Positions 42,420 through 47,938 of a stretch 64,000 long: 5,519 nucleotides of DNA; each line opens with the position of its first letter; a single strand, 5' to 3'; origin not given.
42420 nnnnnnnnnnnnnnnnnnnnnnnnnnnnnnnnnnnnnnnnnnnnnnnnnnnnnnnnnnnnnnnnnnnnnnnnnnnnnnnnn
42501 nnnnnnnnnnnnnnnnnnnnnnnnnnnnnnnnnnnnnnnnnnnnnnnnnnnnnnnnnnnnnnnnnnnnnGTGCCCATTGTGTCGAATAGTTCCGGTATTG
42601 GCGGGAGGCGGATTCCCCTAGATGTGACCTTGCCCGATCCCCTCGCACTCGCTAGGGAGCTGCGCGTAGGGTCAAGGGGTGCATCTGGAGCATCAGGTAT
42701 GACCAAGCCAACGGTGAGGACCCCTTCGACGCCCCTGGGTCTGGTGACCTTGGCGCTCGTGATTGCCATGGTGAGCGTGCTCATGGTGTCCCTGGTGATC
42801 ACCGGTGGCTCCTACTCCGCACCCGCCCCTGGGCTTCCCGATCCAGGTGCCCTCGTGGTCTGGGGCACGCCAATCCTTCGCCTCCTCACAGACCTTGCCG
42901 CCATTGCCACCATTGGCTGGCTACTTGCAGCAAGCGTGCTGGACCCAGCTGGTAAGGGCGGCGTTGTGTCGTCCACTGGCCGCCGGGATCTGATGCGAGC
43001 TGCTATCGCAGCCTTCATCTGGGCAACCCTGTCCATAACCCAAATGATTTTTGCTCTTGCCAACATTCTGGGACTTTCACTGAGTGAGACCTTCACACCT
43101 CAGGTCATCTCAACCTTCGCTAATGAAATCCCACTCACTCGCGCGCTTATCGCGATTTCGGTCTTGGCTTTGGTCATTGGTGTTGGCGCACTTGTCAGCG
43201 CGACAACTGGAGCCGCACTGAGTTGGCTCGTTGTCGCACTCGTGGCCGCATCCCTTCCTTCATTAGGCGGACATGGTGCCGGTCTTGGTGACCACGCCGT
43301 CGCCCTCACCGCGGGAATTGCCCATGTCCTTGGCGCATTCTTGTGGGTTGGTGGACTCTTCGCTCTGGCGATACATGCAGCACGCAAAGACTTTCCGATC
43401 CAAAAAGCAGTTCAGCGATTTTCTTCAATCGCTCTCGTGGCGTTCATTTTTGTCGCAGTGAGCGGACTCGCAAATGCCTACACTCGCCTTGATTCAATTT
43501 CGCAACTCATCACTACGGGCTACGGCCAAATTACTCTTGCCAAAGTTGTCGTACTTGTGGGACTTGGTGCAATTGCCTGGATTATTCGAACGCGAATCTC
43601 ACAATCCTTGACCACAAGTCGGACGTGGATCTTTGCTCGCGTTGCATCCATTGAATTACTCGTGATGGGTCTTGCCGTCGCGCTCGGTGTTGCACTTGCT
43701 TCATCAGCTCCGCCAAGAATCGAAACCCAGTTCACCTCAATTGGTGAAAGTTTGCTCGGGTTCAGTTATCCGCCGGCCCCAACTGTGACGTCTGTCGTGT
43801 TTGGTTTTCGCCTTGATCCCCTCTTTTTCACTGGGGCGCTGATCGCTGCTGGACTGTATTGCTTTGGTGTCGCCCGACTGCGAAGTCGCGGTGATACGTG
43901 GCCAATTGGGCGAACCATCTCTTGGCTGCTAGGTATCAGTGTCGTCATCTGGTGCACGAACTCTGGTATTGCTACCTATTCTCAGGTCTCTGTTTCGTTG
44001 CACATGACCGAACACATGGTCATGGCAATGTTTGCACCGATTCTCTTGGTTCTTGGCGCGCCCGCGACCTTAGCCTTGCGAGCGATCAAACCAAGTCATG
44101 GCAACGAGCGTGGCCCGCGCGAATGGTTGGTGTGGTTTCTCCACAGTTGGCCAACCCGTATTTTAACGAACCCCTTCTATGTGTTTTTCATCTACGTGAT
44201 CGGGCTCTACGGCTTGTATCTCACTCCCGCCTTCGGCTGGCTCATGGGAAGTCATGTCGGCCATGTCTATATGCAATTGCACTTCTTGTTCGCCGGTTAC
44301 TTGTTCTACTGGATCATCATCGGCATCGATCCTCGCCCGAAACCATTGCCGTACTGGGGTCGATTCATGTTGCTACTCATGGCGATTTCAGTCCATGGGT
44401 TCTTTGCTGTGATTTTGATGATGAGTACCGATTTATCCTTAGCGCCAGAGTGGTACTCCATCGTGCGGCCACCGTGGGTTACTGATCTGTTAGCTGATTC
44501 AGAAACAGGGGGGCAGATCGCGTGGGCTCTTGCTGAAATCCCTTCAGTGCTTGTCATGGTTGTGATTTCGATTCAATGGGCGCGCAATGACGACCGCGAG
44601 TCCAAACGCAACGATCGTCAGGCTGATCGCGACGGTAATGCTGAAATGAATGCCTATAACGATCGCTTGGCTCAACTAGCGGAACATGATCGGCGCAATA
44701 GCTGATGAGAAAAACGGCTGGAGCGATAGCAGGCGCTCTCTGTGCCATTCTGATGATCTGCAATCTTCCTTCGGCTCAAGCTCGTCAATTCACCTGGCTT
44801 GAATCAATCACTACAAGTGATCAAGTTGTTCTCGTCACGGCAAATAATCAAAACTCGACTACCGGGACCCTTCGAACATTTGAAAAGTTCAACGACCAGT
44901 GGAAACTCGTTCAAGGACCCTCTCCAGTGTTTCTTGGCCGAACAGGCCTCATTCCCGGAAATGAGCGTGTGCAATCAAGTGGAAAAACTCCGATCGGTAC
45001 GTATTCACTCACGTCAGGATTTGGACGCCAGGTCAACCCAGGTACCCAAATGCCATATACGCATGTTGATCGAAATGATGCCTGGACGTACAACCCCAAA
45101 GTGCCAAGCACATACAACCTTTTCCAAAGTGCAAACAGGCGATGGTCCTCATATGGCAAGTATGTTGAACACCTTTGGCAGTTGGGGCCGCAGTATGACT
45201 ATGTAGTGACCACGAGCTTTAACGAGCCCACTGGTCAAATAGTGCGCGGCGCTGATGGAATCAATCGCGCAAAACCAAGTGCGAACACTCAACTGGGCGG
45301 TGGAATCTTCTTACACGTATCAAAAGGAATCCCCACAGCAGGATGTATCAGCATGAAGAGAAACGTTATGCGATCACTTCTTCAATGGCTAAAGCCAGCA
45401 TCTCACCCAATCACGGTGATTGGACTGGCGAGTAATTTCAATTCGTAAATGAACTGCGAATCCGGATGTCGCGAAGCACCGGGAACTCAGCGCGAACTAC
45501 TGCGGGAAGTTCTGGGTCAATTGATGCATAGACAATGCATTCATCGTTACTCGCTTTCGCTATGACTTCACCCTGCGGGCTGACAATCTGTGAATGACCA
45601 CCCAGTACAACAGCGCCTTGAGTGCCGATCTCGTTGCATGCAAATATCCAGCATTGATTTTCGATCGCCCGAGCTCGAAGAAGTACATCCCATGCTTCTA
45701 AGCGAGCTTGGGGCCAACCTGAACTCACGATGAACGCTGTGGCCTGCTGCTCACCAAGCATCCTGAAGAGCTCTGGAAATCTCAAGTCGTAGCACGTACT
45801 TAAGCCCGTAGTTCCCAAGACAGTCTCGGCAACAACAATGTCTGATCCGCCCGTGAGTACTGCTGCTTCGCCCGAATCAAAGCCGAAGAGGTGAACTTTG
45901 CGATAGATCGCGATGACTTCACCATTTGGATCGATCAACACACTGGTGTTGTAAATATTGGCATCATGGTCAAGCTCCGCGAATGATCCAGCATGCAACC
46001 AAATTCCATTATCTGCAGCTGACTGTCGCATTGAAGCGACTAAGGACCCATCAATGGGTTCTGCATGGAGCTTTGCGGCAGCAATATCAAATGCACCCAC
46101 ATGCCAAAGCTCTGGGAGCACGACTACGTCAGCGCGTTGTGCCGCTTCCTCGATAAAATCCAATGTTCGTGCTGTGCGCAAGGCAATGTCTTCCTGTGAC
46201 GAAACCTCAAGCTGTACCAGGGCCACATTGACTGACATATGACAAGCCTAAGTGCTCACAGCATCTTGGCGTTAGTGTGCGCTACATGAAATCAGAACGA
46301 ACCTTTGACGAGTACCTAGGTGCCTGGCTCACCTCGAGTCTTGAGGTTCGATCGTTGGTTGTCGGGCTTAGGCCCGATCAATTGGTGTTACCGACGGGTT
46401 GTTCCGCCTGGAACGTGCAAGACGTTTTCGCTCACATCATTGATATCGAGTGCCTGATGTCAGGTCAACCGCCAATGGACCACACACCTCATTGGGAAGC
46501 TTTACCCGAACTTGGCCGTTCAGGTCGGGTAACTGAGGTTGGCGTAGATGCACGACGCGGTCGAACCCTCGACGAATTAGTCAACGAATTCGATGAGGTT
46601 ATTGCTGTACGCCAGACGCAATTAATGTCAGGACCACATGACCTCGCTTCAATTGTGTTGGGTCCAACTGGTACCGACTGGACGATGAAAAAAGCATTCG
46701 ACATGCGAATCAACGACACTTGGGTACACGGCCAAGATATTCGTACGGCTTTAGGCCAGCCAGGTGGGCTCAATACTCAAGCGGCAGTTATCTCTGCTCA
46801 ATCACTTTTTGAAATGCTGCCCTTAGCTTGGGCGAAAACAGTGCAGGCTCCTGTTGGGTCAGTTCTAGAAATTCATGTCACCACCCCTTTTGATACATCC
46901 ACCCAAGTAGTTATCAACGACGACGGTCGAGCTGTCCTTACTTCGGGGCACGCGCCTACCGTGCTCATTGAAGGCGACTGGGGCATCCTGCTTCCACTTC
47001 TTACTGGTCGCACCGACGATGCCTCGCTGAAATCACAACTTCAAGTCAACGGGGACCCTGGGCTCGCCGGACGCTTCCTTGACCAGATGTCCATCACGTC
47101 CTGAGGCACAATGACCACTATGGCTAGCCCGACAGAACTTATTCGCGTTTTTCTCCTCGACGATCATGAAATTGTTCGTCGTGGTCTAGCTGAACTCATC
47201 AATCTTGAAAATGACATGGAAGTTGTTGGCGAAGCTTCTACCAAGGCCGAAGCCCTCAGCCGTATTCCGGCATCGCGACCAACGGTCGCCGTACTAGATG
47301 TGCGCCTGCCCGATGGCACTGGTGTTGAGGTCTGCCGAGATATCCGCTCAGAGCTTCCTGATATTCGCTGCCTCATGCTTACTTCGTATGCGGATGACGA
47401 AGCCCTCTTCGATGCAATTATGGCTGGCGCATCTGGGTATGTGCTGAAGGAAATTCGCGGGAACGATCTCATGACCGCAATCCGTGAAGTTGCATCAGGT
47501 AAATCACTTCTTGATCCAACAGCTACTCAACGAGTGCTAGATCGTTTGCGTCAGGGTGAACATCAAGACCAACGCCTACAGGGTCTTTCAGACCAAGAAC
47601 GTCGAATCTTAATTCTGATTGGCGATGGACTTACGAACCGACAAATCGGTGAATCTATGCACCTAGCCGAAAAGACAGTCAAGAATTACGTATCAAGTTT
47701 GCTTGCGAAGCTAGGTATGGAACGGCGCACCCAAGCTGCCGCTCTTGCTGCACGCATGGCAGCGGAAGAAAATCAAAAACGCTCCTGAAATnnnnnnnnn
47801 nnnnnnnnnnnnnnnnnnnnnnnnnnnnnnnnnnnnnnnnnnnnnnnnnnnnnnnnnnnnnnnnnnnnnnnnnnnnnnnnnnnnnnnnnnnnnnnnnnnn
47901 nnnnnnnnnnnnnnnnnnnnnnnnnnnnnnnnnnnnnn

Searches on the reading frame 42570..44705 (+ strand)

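Call 13: search_protein_families(library=pfam, proteins=[window:42570-44705:+], max_evalue=0.0001)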
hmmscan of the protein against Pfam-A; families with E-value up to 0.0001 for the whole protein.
window:42570-44705:+ (711 aa): 2 families
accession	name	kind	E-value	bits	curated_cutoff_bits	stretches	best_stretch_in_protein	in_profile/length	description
PF09678.15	Caa3_CtaG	-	8.5e-78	261.4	27.7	1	429-672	2-236/237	Cytochrome c oxidase caa3 assembly factor (Caa3_CtaG)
PF05425.18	CopD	-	9e-18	65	32.1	1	279-376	2-105/105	Copper resistance protein D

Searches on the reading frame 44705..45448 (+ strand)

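Call 13: search_protein_families(library=pfam, proteins=[window:44705-45448:+], max_evalue=0.0001)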
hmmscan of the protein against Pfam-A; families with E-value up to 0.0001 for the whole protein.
window:44705-45448:+ (247 aa): 1 family
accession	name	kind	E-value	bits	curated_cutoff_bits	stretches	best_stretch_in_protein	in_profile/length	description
PF03734.19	YkuD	-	6.4e-08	33.7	23.4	1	73-232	26-141/146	L,D-transpeptidase catalytic domain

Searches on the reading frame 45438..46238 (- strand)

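Call 13: search_protein_families(library=pfam, proteins=[window:45438-46238:-], max_evalue=0.0001)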
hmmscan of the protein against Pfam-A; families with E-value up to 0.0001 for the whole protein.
window:45438-46238:- (266 aa): 1 family
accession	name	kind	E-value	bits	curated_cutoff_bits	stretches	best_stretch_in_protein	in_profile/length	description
PF00795.27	CN_hydrolase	-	2e-50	172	23.2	1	5-244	2-250/256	Carbon-nitrogen hydrolase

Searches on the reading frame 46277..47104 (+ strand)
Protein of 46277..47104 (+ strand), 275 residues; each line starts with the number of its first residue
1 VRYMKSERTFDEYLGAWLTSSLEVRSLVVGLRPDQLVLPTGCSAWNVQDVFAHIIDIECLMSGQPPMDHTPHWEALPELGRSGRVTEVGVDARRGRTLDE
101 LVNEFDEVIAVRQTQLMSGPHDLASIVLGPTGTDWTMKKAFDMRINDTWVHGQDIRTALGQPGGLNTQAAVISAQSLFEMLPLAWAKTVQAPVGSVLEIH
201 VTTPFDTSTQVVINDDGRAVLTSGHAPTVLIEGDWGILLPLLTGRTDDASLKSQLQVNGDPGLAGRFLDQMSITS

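Call 13: search_protein_families(library=pfam, proteins=[window:46277-47104:+], max_evalue=0.0001)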
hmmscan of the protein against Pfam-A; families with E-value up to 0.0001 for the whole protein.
window:46277-47104:+ (275 aa): 1 family
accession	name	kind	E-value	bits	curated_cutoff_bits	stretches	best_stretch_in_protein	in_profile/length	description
PF11716.13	MDMPI_N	-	7.1e-15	56.4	24.2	1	23-156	7-140/140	Mycothiol maleylpyruvate isomerase N-terminal domain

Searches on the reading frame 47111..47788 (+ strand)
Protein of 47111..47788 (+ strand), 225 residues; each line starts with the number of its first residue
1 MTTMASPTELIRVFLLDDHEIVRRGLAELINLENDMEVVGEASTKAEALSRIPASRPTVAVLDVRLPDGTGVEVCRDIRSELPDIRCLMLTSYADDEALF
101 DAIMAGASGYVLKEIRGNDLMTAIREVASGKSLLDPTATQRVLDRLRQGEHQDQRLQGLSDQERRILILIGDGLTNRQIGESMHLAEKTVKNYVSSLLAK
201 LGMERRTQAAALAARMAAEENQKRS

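Call 13: search_protein_families(library=pfam, proteins=[window:47111-47788:+], max_evalue=0.0001)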
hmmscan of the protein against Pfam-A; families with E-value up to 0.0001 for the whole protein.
window:47111-47788:+ (225 aa): 3 families
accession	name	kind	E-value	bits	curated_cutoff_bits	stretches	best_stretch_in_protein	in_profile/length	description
PF00072.30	Response_reg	-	2.9e-24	85.8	30.2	1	13-125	1-111/111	Response regulator receiver domain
PF00196.25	GerE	-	2.3e-15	56.4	23.5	1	158-213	2-57/57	Bacterial regulatory proteins, luxR family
PF08281.18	Sigma70_r4_2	-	2.4e-07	30.7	25.7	1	154-200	6-53/54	Sigma-70, region 4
